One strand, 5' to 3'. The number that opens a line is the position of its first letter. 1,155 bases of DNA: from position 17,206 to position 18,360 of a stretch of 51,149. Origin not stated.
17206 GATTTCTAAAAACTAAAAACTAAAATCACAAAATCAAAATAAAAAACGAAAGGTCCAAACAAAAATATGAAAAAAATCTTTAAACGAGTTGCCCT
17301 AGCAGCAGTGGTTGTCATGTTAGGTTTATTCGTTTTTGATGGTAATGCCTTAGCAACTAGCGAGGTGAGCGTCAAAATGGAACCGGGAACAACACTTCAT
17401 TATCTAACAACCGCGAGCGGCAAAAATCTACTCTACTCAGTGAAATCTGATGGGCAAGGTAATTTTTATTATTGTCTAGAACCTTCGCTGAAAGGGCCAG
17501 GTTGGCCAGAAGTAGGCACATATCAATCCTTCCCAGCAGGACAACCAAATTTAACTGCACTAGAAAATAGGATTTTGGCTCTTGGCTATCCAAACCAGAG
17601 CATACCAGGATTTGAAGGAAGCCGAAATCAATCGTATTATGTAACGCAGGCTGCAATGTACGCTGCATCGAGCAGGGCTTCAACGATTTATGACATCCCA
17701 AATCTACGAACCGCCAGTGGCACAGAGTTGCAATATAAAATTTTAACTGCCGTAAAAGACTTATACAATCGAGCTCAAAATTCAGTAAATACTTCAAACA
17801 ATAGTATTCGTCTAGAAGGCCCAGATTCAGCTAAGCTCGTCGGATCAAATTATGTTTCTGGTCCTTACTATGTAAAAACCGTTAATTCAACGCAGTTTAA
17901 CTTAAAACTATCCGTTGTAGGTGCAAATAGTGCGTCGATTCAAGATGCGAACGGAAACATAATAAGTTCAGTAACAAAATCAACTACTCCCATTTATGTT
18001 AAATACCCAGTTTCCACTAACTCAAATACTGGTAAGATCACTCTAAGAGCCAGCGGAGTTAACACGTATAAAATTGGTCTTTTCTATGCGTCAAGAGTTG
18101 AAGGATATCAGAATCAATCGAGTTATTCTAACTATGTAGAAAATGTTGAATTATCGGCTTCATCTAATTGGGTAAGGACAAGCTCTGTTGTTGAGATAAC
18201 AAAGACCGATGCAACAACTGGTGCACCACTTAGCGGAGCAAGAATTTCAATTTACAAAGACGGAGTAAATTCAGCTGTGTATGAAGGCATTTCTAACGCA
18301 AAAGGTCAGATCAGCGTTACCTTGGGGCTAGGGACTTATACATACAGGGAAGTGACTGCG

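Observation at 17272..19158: Sortase-anchored thioester-domain (TQXA) adhesin: candidate covalent attachment protein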

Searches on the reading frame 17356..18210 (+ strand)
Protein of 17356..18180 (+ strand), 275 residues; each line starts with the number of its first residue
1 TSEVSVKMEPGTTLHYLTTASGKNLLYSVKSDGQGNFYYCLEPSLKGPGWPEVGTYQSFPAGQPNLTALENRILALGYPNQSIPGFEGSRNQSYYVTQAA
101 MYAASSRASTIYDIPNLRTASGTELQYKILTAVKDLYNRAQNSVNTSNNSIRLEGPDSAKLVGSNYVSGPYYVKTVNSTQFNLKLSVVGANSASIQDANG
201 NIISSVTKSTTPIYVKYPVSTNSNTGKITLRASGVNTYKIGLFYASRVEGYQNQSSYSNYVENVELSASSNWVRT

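Call 14: find_homologous_proteins(query=window:17356-18180:+, max_evalue=0.001)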
Query seq(275 aa): 741 candidates shared short words with the query, none scored E <= 0.001.

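Call 26: search_protein_representatives(protein=window:17356-18180:+)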
Query: 275 residues. Proteins with E-value up to 0.001 (for the whole library): 10; up to 1e-10: 6; up to 1e-30: 2. The best 10 are listed.
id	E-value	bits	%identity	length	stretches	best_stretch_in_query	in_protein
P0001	1.6e-172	588.0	100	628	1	1-275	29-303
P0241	1.1e-31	126.6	38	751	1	2-272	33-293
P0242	4.1e-28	114.9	33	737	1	7-262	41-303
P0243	8.4e-23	97.5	30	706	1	6-273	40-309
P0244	6.9e-22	94.5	30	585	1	5-272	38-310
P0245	1.1e-15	74.3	31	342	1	25-254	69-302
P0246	5.1e-07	45.8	31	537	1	22-241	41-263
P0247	1.3e-06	44.5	29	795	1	26-256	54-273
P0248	2.6e-06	43.5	29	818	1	72-247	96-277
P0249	1.2e-04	38.1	29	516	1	60-269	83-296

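Call 28: find_encoding_contigs(protein=P0241, flank=10000, max_places=3)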
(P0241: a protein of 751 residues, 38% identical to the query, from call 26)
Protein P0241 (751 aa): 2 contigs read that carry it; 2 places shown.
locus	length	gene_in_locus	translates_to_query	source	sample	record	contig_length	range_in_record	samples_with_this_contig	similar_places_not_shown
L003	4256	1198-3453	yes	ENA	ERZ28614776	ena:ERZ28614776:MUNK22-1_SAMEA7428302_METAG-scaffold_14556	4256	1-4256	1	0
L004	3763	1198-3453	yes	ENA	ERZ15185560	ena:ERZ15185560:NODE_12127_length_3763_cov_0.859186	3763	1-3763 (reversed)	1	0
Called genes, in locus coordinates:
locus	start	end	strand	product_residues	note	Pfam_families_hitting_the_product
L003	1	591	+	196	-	?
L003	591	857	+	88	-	-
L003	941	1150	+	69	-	-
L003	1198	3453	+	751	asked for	PF08341:TED (weak), PF17936:Big_6 (faint), PF11974:bMG3 (faint), PF13620:CarboxypepD_reg (weak), PF17210:SdrD_B (faint), PF17802:SpaA, PF22904:NOMO1-like_2nd (faint), PF17802:SpaA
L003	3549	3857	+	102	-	PF00829:Ribosomal_L21p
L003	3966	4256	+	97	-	?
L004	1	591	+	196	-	?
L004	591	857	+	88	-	-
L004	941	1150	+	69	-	-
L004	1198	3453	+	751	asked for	PF08341:TED (weak), PF17936:Big_6 (faint), PF11974:bMG3 (faint), PF13620:CarboxypepD_reg (weak), PF17210:SdrD_B (faint), PF17802:SpaA, PF22904:NOMO1-like_2nd (faint), PF17802:SpaA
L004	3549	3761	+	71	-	?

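Call 30: find_encoding_contigs(protein=P0242, flank=10000, max_places=3)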
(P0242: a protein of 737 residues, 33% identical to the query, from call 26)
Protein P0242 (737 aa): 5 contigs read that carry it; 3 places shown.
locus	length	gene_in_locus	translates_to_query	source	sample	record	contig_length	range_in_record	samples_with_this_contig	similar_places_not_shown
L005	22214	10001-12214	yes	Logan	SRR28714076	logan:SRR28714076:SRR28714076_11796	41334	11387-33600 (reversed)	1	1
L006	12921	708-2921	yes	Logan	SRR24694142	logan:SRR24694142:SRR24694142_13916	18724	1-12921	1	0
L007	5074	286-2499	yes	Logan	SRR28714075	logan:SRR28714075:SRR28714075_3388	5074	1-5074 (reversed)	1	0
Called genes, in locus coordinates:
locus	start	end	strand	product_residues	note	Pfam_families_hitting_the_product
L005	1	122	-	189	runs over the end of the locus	PF01327:Pep_deformylase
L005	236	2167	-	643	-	PF17764:PriA_3primeBD, PF04851:ResIII, PF00270:DEAD, PF13604:AAA_30 (weak), PF00271:Helicase_C, PF18074:PriA_C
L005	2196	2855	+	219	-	-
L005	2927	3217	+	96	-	-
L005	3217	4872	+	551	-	PF01368:DHH, PF02272:DHHA1, PF17768:RecJ_OB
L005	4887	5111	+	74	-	-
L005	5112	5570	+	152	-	PF09424:YqeY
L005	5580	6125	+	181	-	PF00406:ADK, PF02223:Thymidylate_kin (faint), PF13207:AAA_17, PF13238:AAA_18, PF13671:AAA_33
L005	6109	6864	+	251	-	PF00557:Peptidase_M24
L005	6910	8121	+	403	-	PF11104:PilM_2, PF02491:SHS2_FTSA, PF06723:MreB_Mbl, PF14450:FtsA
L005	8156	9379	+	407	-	PF00091:Tubulin, PF12327:FtsZ_C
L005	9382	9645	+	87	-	-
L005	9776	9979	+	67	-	-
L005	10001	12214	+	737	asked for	PF08341:TED (weak), PF18962:Por_Secre_tail (faint), PF11974:bMG3 (faint), PF17802:SpaA, PF13620:CarboxypepD_reg (weak), PF17802:SpaA, PF13620:CarboxypepD_reg (weak), PF17802:SpaA, +4 more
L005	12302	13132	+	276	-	PF00483:NTP_transferase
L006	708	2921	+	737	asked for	PF08341:TED (weak), PF18962:Por_Secre_tail (faint), PF11974:bMG3 (faint), PF17802:SpaA, PF13620:CarboxypepD_reg (weak), PF17802:SpaA, PF13620:CarboxypepD_reg (weak), PF17802:SpaA, +4 more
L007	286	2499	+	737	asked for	PF08341:TED (weak), PF18962:Por_Secre_tail (faint), PF11974:bMG3 (faint), PF17802:SpaA, PF13620:CarboxypepD_reg (weak), PF17802:SpaA, PF13620:CarboxypepD_reg (weak), PF17802:SpaA, +4 more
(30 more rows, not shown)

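Call 31: find_encoding_contigs(protein=P0243, flank=10000, max_places=3)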
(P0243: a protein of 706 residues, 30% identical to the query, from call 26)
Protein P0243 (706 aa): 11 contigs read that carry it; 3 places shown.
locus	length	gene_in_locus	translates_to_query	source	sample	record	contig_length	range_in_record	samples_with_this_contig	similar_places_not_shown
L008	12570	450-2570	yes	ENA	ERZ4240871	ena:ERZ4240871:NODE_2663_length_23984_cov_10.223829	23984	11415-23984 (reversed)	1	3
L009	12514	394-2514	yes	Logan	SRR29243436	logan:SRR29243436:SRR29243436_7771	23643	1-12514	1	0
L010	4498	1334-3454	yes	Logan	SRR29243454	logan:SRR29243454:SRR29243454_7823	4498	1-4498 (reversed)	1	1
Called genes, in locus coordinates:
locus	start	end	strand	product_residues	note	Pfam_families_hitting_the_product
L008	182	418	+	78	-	-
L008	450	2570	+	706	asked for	PF11974:bMG3 (faint), PF13620:CarboxypepD_reg (weak), PF17210:SdrD_B (faint), PF17802:SpaA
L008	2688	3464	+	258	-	PF00483:NTP_transferase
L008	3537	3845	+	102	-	PF00829:Ribosomal_L21p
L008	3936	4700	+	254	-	PF00142:Fer4_NifH (weak), PF01656:CbiA, PF02374:ArsA_ATPase, PF06564:CBP_BcsQ, PF09140:MipZ, PF10609:ParA, PF13614:AAA_31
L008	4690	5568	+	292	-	PF02195:ParB_N, PF17762:HTH_ParB, PF23552:ParB_C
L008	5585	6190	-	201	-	PF10502:Peptidase_S26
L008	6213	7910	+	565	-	PF03816:LytR_cpsA_psr, PF13399:LytR_C (weak)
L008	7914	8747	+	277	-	-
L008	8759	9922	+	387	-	PF00089:Trypsin, PF13365:Trypsin_2, PF00595:PDZ (faint), PF13180:PDZ_2, PF17820:PDZ_6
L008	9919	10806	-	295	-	PF17827:PrmC_N, PF08242:Methyltransf_12 (faint), PF02527:GidB (weak), PF05175:MTS, PF13847:Methyltransf_31, PF13649:Methyltransf_25 (weak)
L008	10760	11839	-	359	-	PF03462:PCRF, PF00472:RF-1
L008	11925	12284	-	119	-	PF01197:Ribosomal_L31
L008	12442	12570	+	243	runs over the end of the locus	PF00318:Ribosomal_S2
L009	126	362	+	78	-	-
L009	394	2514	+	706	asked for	PF11974:bMG3 (faint), PF13620:CarboxypepD_reg (weak), PF17210:SdrD_B (faint), PF17802:SpaA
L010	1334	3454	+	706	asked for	PF11974:bMG3 (faint), PF13620:CarboxypepD_reg (weak), PF17210:SdrD_B (faint), PF17802:SpaA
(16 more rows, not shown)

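Call 36: search_solved_structures(query=A2, max_evalue=10, show_alignments=5)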
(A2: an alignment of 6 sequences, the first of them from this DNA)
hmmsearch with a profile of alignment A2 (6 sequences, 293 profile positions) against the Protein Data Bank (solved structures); distinct sequences matched with E-value up to 10: 9.
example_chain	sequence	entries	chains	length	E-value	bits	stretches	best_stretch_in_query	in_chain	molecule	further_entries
6fwv_A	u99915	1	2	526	3.6e-15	59.2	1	11-281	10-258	Collagen Adhesion protein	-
6c9w_B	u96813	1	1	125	0.1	15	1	22-66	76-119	Nanobody9047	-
7sp6_B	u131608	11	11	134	0.22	13.9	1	24-67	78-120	Nanobody 872 | nanobody Nb872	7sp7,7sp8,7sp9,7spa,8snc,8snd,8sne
8rw9_A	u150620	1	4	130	0.51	12.8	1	11-67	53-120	Nanobody694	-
6hhu_H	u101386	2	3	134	0.66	12.4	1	11-67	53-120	Nanobody AF694 | Nanobody NbAF694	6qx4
5hgr_A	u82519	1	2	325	0.81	12.1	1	133-209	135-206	Orange Carotenoid Protein (OCP)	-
3zkq_D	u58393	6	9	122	0.94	11.9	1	24-56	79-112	XA4813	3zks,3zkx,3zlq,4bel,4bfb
2ock_A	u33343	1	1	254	1.3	11.4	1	72-128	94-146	Valacyclovir hydrolase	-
2ctl_A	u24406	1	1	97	1.4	11.3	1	185-238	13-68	Vigilin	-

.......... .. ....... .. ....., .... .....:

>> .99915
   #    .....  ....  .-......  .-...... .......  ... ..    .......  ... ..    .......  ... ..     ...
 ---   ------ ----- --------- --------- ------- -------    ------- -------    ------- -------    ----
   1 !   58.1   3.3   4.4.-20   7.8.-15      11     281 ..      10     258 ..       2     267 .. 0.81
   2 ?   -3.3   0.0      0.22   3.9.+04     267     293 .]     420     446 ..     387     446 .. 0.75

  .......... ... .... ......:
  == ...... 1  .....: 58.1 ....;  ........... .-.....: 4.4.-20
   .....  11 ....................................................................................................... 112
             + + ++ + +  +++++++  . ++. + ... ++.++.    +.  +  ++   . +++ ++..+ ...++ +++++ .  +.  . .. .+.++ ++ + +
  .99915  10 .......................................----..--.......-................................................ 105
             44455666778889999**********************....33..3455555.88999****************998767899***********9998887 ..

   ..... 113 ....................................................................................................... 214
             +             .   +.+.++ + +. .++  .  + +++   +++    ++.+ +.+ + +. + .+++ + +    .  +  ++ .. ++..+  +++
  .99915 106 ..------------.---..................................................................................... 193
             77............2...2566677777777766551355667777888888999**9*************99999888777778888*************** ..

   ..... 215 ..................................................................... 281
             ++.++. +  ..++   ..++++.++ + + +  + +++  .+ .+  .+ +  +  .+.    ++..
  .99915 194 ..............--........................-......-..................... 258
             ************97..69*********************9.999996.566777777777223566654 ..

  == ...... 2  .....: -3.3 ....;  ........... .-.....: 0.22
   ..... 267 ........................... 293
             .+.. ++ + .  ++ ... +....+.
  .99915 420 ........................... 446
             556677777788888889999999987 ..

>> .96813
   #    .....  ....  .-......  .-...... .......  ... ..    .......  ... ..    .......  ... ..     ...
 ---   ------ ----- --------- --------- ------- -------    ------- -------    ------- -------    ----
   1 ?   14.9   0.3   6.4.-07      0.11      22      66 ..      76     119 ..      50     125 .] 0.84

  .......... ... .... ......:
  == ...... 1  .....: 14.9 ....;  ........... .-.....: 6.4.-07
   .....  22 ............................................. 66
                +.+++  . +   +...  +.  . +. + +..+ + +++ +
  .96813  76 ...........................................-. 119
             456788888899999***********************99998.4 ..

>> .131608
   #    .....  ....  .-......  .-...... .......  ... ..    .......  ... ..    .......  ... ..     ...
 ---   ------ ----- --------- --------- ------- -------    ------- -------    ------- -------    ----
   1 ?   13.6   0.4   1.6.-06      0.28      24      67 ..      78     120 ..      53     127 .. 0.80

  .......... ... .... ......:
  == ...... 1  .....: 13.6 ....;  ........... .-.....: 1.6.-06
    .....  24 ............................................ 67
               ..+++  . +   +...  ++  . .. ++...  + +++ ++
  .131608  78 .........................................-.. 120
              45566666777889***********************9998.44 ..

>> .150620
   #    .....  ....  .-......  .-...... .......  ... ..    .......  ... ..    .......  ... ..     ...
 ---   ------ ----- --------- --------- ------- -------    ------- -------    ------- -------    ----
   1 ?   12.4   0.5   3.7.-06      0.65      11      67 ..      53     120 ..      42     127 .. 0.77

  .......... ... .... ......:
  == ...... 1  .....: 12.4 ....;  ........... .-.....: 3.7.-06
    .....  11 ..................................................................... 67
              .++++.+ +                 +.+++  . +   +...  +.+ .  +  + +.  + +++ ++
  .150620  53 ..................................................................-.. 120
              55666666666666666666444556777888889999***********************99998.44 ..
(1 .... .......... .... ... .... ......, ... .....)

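Call 51: find_related_loci(query=A3, collection=genome_contigs, flank=10000)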
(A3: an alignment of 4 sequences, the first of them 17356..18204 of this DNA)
Query A3 (283 aa) in genome_contigs; peptide patterns used: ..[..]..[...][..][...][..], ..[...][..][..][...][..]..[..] (x = any residue, [..] = any of these).
89 stretches matched a pattern; 9 encode a relative of the query (tblastn E <= 1e-3); 9 distinct loci.
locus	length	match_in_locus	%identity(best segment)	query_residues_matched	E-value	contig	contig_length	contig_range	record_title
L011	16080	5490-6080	29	27-237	1e-10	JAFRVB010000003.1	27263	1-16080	MAG: Bacilli bacterium isolate RGIG2824 Goat_Omasum.Co__c448524, whole genome shotgun sequence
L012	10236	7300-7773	28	73-237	3e-8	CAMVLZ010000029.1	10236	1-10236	MAG TPA_asm: uncultured Firmicutes bacterium isolate SRR8387716_bin.23_metaWRAP_v1.3_MAG genome assembly, contig: ERZ142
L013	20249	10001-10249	29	17-102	7e-6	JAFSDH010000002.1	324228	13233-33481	MAG: Bacilli bacterium isolate RGIG3038 Goat_Rectum-4__c139, whole genome shotgun sequence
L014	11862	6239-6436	35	27-102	2e-5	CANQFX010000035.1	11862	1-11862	MAG: uncultured Bacilli bacterium isolate Lapin-008__bin25 genome assembly, contig: Lapin-008__NODE_5618_length_11862_co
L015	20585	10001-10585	24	35-234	6e-5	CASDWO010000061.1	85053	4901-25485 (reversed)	uncultured bacterium isolate SI.A50.metabat-bins.20 genome assembly, contig: SI.A50.metabat-bins.20.fa_k141_243801, whol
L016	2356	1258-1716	28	54-202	5e-5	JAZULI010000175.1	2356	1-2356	MAG: Bacilli bacterium isolate T1900044913_TS20190379.MAGScoT_cleanbin_000018 SGB_3320_k141_1160453, whole genome shotgu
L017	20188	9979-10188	28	23-102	9e-5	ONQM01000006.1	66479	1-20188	uncultured Clostridiales bacterium isolate RUG530 genome assembly, contig: scaffold_757, whole genome shotgun sequence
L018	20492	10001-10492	26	73-234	1e-4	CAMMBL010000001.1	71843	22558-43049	MAG: uncultured Tenericutes bacterium isolate ERR4303219_bin.56_MetaWRAP_v1.1_MAG genome assembly, contig: NODE_306_leng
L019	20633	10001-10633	27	73-283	1e-4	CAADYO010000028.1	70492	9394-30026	MAG TPA_asm: Bacilli bacterium, isolate HGM10849, WGS project CAADYO010000000 data, contig: ERS396355_17_k85_231078, who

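Call 69: search_protein_families(library=pfam, alignment_id=A2, max_evalue=0.01)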
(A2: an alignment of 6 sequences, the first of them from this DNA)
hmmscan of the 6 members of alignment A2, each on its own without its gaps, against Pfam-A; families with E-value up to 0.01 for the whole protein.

A. member 1, seq(285 aa): 1 family
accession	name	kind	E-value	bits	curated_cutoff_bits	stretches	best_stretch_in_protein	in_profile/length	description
PF08341.16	TED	-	8.9e-07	29.7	22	1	39-141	3-101/102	Thioester domain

B. families by the number of members that match (of 6 scanned): 1 family
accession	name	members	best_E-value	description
PF08341.16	TED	6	1e-07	Thioester domain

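Call 70: search_protein_families(library=ncbifam, alignment_id=A2, max_evalue=1)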
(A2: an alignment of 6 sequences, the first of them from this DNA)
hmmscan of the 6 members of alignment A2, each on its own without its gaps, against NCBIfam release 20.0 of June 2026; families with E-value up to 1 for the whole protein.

A. member 1, seq(285 aa): 1 family
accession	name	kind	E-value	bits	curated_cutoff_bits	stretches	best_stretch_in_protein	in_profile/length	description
TIGR03934.1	TQXA_dom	domain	0.0056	16.6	30.4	1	72-105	4-38/42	TQXA domain-containing protein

B. families by the number of members that match (of 6 scanned): 6 families
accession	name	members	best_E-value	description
TIGR03934.1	TQXA_dom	4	0.0056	TQXA domain-containing protein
NF002997.0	PRK03761.1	1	0.013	LPS assembly protein LptD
NF012162.2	surf_Nterm_1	1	0.038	thioester-forming surface-anchored protein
NF002871.0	PRK03195.1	1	0.059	DUF721 family protein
TIGR02795.1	tol_pal_ybgF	1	0.064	tol-pal system protein YbgF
NF033195.1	F430_CfbB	1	0.12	Ni-sirohydrochlorin a,c-diamide synthase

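Call 71: predict_structure(alignment_id=A2)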
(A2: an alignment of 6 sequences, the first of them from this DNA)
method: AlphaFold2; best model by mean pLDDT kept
length: 285 residues; sequences in the alignment: 6
mean_pLDDT: 71.2   pTM: 0.63
mean pLDDT of the five models: 71.2, 66.5, 65.1, 64.9, 61.9
residues with pLDDT >= 90: 74; 70-90: 86; 50-70: 76; < 50: 49
segments of 3 or more residues with pLDDT < 50: 1-3, 43-45, 47-63, 107-112, 244-255, 282-285
pLDDT, mean of each block of 10 residues (from residue 1): 49 53 54 59 48 40 61 79 79 76 59 52 72 85 67 91 94 84 95 94 87 94 95 85 45 50 89 70 48
secondary structure, 60 per line:
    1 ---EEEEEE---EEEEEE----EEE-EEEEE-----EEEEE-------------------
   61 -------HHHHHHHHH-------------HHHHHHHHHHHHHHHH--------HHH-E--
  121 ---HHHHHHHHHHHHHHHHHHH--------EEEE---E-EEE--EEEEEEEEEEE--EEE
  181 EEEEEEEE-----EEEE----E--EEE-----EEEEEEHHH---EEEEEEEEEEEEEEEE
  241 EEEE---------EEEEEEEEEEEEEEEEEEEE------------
elements in order: E4-9 E13-18 E23-25 E27-31 E37-41 H68-76 H90-105 H124-142 E151-154 E160-162 E165-175 E178-188 E194-197 E205-207 E213-218 E225-244 E254-273

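Call 73: fold_search(model_id=the predicted structure, library=pdb)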
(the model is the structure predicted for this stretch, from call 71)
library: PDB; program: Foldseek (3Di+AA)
matches with E <= 10: 669; with E <= 0.001: 4
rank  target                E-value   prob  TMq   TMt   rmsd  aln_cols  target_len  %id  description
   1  6fwv_A                1.1e-10  1.00  0.40  0.24  11.2       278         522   15  The Bacillus anthracis TIE protein (released 2018-08-08)
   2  6fwy_C                1.2e-10  1.00  0.33  0.33  13.2       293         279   17  Thioester domain of the Enterococcus faecium TIE86 protein (released 2018-08-08)
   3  6fwy_A                2.2e-10  1.00  0.33  0.33  13.1       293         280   17  Thioester domain of the Enterococcus faecium TIE86 protein (released 2018-08-08)
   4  6fwv_B                3.6e-10  1.00  0.33  0.20  12.5       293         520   17  The Bacillus anthracis TIE protein (released 2018-08-08)
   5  6jz3_B                5.1e-03  0.80  0.14  0.08  13.2       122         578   10  b-glucuronidase from Ruminococcus gnavus in complex with uronic deoxynojirimycin (released 2020-05-13)
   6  4lp8                  5.5e-03  0.47  0.19  0.19  20.6       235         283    8  A Novel Open-State Crystal Structure of the Prokaryotic Inward Rectifier KirBac3.1 (released 2013-11-20)
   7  1xl4_A                6.9e-03  0.35  0.18  0.18  20.0       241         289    9  Intermediate gating structure 1 of the inwardly rectifying K+ channel KirBac3.1 (released 2004-12-07)
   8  2wlh                  9.1e-03  0.30  0.17  0.17  19.7       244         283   11  POTASSIUM CHANNEL FROM MAGNETOSPIRILLUM MAGNETOTACTICUM (released 2010-06-09)
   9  2wlj_A                9.7e-03  0.28  0.17  0.17  20.2       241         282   10  Potassium channel from Magnetospirillum magnetotacticum (released 2010-06-09)
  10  2wlm_A                1.4e-02  0.25  0.18  0.19  19.3       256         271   10  POTASSIUM CHANNEL FROM MAGNETOSPIRILLUM MAGNETOTACTICUM (released 2010-06-09)
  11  7uaa_A                2.0e-02  0.30  0.18  0.16  22.2       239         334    8  CryoEM structure of the pancreatic ATP-sensitive potassium channel in the ATP-bound state with Kir6.2-CTD in the up co (released 2022-08-31)
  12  3sya                  2.2e-02  0.25  0.17  0.15  16.1       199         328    7  Crystal structure of the G protein-gated inward rectifier K+ channel GIRK2 (Kir3.2) in complex with sodium and PIP2 (released 2011-10-12)
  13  2wli_B                2.2e-02  0.23  0.17  0.19  19.4       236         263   10  POTASSIUM CHANNEL FROM MAGNETOSPIRILLUM MAGNETOTACTICUM (released 2010-06-09)
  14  2qks_A                2.4e-02  0.30  0.19  0.18  19.1       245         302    9  Crystal structure of a Kir3.1-prokaryotic Kir channel chimera (released 2007-08-28)
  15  2wlj_B                2.7e-02  0.25  0.18  0.19  20.1       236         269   10  Potassium channel from Magnetospirillum magnetotacticum (released 2010-06-09)
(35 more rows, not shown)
